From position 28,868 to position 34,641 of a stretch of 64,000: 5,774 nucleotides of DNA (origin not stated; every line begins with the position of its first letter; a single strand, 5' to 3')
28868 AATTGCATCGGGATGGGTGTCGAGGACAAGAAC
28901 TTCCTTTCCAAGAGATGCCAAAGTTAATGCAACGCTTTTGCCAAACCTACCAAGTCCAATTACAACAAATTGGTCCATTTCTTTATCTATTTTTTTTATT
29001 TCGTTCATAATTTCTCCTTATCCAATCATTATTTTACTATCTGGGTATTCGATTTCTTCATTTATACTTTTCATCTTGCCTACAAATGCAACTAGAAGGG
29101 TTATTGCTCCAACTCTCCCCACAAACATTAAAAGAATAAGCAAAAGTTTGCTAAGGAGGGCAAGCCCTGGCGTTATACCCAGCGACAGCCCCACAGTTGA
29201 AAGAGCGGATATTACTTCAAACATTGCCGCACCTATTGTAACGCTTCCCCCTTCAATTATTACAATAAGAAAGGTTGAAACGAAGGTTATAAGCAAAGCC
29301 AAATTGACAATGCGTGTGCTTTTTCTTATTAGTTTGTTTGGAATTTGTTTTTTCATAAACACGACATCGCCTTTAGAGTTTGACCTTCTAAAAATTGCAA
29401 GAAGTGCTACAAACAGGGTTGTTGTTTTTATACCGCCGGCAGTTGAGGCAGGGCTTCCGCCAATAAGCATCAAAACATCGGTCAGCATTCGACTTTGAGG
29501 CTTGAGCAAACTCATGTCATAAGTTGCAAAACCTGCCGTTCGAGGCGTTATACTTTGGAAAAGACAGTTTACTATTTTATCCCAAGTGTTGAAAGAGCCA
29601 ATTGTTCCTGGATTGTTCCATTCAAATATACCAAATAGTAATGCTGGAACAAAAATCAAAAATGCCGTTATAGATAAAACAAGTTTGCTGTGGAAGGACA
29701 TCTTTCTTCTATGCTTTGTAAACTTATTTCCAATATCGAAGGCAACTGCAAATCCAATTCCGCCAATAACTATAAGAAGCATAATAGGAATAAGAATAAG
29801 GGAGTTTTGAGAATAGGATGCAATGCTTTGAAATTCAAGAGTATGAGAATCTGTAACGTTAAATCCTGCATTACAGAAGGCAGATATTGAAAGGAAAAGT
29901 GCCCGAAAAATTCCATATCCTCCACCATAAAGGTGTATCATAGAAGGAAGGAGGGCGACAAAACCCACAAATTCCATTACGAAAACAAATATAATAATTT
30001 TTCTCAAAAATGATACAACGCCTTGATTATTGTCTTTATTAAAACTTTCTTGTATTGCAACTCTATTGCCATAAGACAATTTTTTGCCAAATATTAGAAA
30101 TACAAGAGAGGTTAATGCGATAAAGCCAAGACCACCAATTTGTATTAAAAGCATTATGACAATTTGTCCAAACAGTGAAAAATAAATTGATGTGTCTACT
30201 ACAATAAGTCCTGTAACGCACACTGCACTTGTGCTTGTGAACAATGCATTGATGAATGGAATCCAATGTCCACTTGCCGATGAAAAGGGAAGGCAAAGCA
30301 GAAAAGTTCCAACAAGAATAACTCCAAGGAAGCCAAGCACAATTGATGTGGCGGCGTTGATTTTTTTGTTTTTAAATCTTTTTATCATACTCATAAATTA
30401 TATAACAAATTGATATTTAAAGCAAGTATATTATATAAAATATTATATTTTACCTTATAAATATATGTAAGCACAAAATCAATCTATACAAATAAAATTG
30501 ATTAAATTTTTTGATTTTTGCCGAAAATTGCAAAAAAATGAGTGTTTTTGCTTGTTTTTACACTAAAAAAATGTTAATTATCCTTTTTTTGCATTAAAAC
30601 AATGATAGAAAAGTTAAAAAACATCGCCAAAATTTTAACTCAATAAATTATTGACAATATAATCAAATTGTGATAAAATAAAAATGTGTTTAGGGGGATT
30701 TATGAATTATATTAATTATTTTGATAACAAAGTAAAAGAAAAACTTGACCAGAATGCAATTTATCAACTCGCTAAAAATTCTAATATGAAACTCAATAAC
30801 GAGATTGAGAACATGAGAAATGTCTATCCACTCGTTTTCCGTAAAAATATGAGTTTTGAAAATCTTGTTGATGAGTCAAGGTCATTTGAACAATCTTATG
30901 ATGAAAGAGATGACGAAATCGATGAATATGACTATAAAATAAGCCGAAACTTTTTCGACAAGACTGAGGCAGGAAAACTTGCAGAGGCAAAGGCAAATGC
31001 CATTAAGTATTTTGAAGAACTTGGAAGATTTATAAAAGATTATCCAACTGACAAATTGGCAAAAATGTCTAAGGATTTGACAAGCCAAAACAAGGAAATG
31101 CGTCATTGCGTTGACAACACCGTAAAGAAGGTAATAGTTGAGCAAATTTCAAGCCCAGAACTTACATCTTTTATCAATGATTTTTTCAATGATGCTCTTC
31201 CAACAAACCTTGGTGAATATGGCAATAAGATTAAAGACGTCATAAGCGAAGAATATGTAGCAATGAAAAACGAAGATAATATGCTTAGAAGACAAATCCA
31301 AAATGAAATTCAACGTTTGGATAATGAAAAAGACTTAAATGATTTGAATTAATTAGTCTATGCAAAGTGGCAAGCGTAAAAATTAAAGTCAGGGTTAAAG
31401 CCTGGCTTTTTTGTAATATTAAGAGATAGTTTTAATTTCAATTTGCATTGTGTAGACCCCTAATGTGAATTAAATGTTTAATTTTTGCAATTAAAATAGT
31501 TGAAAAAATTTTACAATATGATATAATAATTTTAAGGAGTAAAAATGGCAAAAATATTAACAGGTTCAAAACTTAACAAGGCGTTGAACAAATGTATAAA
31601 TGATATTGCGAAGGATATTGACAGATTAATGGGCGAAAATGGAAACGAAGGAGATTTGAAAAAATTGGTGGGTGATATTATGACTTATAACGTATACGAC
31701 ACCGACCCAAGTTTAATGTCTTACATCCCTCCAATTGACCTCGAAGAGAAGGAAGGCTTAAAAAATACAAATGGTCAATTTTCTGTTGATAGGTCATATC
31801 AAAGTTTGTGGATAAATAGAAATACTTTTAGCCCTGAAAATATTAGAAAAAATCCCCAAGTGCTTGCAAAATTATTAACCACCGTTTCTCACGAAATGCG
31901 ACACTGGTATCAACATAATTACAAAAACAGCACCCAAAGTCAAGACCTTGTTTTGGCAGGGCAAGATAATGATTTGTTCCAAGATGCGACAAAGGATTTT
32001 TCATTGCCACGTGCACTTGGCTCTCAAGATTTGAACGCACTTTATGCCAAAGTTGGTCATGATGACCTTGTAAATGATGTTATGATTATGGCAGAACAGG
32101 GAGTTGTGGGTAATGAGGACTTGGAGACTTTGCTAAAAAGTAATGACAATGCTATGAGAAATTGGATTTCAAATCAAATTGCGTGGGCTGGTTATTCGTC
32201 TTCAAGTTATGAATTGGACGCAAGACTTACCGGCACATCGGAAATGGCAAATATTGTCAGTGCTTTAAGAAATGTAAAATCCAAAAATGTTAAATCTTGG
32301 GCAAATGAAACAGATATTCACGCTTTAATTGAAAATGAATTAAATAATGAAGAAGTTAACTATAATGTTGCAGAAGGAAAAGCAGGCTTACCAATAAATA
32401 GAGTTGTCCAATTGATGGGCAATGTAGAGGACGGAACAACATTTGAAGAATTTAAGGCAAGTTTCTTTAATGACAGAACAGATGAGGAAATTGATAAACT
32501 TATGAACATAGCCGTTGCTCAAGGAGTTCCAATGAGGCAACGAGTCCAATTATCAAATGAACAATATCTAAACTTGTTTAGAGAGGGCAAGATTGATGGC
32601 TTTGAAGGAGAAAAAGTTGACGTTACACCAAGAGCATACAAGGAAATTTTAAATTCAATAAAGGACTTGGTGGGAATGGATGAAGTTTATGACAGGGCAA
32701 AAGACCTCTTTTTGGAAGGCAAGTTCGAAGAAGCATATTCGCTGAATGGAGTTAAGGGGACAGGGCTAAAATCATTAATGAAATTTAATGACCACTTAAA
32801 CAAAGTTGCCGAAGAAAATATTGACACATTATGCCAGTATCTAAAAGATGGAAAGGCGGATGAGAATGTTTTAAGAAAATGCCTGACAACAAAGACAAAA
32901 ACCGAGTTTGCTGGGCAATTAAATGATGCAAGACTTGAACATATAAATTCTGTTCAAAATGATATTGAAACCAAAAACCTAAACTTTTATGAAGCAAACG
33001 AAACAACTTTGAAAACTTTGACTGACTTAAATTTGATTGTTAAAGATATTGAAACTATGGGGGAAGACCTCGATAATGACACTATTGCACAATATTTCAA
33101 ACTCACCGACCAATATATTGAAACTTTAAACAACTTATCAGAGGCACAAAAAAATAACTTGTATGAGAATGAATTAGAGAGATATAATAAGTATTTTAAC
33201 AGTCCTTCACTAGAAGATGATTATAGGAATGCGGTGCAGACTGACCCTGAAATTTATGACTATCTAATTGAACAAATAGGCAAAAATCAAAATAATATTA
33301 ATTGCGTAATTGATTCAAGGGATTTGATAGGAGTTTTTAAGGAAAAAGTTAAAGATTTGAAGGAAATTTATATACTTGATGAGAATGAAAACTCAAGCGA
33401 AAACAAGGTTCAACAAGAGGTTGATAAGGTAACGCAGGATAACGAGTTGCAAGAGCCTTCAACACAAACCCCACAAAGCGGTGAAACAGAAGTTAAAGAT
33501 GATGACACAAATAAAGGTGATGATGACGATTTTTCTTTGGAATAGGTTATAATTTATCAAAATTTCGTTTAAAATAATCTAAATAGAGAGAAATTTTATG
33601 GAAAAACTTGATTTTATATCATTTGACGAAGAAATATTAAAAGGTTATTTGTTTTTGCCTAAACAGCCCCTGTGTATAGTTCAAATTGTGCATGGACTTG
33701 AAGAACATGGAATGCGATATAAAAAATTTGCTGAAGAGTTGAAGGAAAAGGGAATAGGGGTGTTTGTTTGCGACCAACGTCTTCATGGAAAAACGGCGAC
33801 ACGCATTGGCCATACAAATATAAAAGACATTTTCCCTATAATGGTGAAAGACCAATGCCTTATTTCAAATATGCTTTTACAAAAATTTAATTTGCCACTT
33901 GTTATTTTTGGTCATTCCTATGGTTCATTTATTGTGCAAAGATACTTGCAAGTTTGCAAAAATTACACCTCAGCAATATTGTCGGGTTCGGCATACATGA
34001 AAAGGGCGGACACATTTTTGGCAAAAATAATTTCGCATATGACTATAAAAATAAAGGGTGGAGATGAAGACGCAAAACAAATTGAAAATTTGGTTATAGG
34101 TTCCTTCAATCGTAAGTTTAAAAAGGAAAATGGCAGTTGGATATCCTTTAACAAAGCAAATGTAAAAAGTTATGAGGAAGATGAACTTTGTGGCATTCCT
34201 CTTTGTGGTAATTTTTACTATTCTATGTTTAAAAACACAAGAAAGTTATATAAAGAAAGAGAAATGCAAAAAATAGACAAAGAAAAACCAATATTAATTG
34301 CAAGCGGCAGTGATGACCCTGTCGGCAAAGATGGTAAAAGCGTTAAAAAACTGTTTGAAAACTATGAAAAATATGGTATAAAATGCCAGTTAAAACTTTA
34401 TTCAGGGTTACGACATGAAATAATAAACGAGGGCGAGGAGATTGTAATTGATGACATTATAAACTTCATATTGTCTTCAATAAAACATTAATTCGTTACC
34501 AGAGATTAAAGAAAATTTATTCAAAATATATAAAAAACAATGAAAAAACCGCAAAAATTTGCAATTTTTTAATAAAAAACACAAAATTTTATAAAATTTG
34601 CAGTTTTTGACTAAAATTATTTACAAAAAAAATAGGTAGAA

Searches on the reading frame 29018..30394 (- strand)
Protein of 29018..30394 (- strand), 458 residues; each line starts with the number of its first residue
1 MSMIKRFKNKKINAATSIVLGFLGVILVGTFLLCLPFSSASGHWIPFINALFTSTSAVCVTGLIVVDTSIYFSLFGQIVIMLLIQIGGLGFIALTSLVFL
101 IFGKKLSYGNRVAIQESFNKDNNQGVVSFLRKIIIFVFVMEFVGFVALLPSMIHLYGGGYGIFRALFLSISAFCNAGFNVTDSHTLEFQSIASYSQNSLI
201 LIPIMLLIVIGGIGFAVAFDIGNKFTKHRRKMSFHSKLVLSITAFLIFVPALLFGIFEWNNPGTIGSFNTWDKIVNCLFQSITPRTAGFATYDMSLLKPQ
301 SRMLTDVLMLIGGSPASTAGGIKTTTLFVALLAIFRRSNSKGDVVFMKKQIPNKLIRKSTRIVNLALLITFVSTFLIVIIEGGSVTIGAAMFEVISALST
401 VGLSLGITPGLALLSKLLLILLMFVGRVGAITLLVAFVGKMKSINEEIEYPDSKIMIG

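Call 41: search_protein_families(library=pfam, proteins=[window:29018-30394:-], max_evalue=0.001)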
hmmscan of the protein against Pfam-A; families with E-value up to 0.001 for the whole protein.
window:29018-30394:- (458 aa): 1 family
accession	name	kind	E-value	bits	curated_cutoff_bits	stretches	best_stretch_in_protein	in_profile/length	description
PF02386.22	TrkH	-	2.3e-57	195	27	1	41-443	57-496/502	Cation transport protein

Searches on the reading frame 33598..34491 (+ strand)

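Call 41: search_protein_families(library=pfam, proteins=[window:33598-34491:+], max_evalue=0.001)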
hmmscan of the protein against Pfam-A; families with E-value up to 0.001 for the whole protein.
window:33598-34491:+ (297 aa): 3 families
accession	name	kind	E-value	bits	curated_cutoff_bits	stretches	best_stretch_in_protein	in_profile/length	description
PF12146.15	Hydrolase_4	-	1.1e-35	123.5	27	1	24-279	3-238/239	Serine aminopeptidase, S33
PF00561.26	Abhydrolase_1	-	1.7e-06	28.3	25.8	1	30-119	5-89/245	alpha/beta hydrolase fold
PF01738.24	DLH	-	9.9e-05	22.5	21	1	221-281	135-194/217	Dienelactone hydrolase family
